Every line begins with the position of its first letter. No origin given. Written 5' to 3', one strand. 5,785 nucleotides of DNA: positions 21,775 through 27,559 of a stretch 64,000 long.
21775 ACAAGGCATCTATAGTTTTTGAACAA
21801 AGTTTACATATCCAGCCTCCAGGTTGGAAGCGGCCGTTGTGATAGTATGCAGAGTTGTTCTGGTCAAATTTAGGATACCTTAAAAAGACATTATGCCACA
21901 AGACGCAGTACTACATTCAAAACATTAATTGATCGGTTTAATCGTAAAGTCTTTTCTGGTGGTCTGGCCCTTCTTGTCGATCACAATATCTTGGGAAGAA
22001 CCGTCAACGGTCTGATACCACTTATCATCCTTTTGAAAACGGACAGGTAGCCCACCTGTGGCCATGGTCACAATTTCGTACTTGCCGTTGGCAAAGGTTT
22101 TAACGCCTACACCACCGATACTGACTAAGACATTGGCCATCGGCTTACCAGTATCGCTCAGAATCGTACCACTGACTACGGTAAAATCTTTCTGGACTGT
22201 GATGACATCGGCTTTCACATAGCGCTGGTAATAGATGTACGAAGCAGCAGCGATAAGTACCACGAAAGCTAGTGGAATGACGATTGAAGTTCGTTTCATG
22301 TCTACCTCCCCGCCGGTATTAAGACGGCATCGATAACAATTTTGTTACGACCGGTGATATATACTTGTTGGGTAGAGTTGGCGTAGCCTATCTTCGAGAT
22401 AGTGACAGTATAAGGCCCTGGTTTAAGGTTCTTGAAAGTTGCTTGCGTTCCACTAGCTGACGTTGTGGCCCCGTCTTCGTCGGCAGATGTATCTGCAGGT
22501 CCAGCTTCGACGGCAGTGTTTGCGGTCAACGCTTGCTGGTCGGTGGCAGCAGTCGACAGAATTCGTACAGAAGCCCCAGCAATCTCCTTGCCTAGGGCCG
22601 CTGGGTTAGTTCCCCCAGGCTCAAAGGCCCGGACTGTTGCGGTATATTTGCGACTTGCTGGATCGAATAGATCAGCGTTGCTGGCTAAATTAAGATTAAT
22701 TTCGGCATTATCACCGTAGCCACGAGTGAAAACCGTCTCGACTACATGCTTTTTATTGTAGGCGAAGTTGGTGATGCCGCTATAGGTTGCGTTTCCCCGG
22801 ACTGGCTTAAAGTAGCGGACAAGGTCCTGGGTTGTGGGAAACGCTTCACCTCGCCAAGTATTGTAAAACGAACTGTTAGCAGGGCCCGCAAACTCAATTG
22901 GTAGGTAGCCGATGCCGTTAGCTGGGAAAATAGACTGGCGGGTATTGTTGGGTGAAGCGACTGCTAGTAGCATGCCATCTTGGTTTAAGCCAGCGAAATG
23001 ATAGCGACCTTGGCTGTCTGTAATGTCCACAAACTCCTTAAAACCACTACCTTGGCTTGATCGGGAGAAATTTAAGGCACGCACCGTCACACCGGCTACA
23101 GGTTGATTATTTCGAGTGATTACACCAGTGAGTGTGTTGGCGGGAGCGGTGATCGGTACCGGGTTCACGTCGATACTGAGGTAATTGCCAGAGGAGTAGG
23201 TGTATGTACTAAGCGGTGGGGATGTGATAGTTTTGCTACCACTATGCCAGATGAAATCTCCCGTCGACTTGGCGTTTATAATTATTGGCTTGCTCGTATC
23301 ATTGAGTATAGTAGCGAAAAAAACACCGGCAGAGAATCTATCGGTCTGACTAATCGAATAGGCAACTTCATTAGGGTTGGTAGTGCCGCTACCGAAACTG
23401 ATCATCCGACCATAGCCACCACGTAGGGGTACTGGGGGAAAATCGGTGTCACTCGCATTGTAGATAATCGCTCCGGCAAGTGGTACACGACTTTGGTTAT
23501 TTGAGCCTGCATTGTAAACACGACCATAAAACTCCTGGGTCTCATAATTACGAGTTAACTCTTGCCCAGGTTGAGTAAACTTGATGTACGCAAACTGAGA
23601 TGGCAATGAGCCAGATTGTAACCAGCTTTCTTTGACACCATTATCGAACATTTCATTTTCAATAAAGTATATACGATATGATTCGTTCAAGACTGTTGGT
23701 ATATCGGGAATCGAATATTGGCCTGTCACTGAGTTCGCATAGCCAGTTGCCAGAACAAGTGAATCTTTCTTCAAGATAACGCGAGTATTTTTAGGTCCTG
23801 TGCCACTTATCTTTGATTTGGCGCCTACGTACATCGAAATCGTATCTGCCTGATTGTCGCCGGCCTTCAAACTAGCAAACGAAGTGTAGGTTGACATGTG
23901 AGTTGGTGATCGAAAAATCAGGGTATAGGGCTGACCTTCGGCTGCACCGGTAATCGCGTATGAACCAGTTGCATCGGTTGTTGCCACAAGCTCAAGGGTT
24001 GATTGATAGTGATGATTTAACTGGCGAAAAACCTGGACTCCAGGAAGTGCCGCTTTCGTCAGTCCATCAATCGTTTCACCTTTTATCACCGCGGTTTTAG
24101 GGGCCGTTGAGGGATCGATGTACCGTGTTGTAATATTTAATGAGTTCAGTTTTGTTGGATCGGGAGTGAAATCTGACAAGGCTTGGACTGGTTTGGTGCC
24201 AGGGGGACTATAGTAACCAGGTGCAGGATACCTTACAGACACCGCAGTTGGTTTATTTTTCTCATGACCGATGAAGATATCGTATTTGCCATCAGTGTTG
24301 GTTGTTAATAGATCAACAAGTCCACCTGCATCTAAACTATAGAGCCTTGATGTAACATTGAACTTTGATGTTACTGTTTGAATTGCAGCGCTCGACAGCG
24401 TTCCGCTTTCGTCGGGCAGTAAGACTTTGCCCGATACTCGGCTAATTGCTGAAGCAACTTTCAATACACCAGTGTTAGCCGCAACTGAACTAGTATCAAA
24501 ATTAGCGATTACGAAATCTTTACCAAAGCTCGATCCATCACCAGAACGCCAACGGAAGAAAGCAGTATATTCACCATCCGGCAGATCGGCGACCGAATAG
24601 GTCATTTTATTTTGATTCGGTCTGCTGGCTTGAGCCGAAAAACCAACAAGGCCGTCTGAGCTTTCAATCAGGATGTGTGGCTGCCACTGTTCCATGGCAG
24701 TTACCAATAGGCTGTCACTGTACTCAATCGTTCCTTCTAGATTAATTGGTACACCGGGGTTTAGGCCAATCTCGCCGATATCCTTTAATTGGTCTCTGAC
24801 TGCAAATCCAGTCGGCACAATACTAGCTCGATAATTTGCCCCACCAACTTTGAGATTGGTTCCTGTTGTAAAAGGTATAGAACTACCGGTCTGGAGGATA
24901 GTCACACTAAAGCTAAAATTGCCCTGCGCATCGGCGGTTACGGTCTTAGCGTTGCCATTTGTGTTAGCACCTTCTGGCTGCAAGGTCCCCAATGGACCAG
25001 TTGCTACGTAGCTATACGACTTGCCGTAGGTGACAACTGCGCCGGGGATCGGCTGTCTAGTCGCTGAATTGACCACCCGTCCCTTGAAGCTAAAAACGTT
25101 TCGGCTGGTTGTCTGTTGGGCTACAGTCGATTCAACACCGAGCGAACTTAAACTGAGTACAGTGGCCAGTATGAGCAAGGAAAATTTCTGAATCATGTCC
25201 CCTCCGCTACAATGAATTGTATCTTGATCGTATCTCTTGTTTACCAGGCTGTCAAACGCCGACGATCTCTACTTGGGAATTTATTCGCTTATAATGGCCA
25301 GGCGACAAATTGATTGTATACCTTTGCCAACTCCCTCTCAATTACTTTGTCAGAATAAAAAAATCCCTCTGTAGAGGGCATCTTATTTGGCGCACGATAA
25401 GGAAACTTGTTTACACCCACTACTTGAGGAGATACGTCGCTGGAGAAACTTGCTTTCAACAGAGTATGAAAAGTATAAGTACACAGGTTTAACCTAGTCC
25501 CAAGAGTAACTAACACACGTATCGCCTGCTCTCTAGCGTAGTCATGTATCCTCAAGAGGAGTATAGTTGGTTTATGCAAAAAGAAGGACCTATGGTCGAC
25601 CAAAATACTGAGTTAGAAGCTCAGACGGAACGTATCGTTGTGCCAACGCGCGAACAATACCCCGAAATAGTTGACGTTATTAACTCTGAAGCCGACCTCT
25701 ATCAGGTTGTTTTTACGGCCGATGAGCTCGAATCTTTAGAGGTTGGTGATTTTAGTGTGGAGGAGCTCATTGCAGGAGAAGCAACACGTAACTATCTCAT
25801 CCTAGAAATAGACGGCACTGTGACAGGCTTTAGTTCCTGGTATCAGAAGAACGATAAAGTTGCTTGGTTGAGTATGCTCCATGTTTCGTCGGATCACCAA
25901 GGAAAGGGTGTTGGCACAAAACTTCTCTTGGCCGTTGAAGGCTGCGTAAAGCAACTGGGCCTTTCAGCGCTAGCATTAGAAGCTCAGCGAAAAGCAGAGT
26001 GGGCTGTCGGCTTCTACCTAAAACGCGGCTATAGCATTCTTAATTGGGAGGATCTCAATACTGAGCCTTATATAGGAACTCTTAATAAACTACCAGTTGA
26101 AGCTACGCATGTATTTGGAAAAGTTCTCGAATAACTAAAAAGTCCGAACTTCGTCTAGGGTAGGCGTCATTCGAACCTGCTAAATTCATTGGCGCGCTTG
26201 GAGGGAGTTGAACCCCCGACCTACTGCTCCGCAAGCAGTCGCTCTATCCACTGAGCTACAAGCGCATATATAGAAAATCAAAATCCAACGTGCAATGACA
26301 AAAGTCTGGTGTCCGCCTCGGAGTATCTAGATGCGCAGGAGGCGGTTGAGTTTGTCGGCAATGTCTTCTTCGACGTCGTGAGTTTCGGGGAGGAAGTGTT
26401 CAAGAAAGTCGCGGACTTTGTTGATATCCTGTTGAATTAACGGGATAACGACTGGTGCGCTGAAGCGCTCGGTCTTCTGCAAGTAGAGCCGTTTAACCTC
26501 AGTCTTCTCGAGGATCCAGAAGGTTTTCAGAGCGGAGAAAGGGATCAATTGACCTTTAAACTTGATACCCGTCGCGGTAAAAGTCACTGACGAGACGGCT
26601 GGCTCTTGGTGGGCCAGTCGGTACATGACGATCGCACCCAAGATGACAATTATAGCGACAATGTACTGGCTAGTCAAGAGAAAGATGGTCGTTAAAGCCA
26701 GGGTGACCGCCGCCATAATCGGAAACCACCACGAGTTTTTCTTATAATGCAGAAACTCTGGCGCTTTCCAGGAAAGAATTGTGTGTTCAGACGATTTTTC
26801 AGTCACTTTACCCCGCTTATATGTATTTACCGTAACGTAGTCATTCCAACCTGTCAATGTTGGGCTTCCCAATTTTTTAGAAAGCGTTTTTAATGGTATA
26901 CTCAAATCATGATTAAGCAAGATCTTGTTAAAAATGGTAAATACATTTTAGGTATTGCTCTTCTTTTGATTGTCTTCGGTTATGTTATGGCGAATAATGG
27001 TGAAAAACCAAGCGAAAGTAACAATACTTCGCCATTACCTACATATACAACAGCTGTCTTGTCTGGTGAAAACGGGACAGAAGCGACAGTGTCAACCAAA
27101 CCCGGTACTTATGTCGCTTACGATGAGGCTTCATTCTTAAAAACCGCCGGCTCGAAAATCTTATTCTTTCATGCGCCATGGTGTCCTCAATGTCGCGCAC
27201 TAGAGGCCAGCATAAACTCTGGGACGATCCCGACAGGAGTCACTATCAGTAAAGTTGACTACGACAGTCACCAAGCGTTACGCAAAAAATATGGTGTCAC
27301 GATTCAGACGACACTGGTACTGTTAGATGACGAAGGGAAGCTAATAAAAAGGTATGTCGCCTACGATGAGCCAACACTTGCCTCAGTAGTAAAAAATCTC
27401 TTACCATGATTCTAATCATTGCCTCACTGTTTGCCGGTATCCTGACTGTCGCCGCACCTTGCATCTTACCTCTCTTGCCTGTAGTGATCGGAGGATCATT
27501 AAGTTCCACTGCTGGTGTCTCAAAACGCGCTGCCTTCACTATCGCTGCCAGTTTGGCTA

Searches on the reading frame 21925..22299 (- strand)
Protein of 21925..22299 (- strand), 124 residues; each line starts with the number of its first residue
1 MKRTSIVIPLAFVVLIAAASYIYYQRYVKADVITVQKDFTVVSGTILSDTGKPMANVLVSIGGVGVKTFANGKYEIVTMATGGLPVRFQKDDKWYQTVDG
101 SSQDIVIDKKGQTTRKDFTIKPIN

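Call 8: search_protein_families(library=pfam, proteins=[window:21925-22299:-], max_evalue=0.001)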
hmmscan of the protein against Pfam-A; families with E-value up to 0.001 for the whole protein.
window:21925-22299:- (124 aa): 1 family
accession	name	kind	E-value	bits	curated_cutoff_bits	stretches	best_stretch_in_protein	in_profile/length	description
PF13620.12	CarboxypepD_reg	-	4.8e-06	27.3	32.3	1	42-119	2-80/82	Carboxypeptidase regulatory-like domain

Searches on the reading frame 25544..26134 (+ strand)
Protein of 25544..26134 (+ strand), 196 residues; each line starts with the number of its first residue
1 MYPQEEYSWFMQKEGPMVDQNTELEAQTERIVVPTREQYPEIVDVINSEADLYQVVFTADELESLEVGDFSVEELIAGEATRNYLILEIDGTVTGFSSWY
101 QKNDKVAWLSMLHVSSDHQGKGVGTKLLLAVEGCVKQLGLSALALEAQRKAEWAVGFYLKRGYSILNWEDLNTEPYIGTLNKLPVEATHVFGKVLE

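Call 8: search_protein_families(library=pfam, proteins=[window:25544-26134:+], max_evalue=0.001)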
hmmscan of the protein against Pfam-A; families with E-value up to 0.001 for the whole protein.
window:25544-26134:+ (196 aa): 3 families
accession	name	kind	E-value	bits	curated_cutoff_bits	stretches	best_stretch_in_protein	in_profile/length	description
PF00583.31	Acetyltransf_1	-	2.3e-14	54.1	20.7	1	75-163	26-116/116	Acetyltransferase (GNAT) family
PF13508.13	Acetyltransf_7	-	4.2e-11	43.5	27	1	83-164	4-83/84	Acetyltransferase (GNAT) domain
PF13673.13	Acetyltransf_10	-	6.4e-08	33.1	23.6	1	79-164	28-108/128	Acetyltransferase (GNAT) domain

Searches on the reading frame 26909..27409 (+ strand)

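Call 8: search_protein_families(library=pfam, proteins=[window:26909-27409:+], max_evalue=0.001)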
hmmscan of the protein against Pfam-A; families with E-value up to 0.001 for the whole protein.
window:26909-27409:+ (166 aa): 5 families
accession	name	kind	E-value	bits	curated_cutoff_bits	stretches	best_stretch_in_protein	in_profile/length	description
PF00085.26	Thioredoxin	-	1.5e-09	38.2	23.5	1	80-160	18-100/103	Thioredoxin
PF00578.27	AhpC-TSA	-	0.00016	22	26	1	83-155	28-104/124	AhpC/TSA family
PF13098.12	Thioredoxin_2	-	0.00029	21.6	27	0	82-150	7-92/104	Thioredoxin-like domain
PF05768.20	Glrx-like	-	0.00051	20.8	26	1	83-133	1-51/77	Glutaredoxin-like domain (DUF836)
PF08534.16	Redoxin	-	0.00077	19.7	26.6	0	118-159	92-143/148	Redoxin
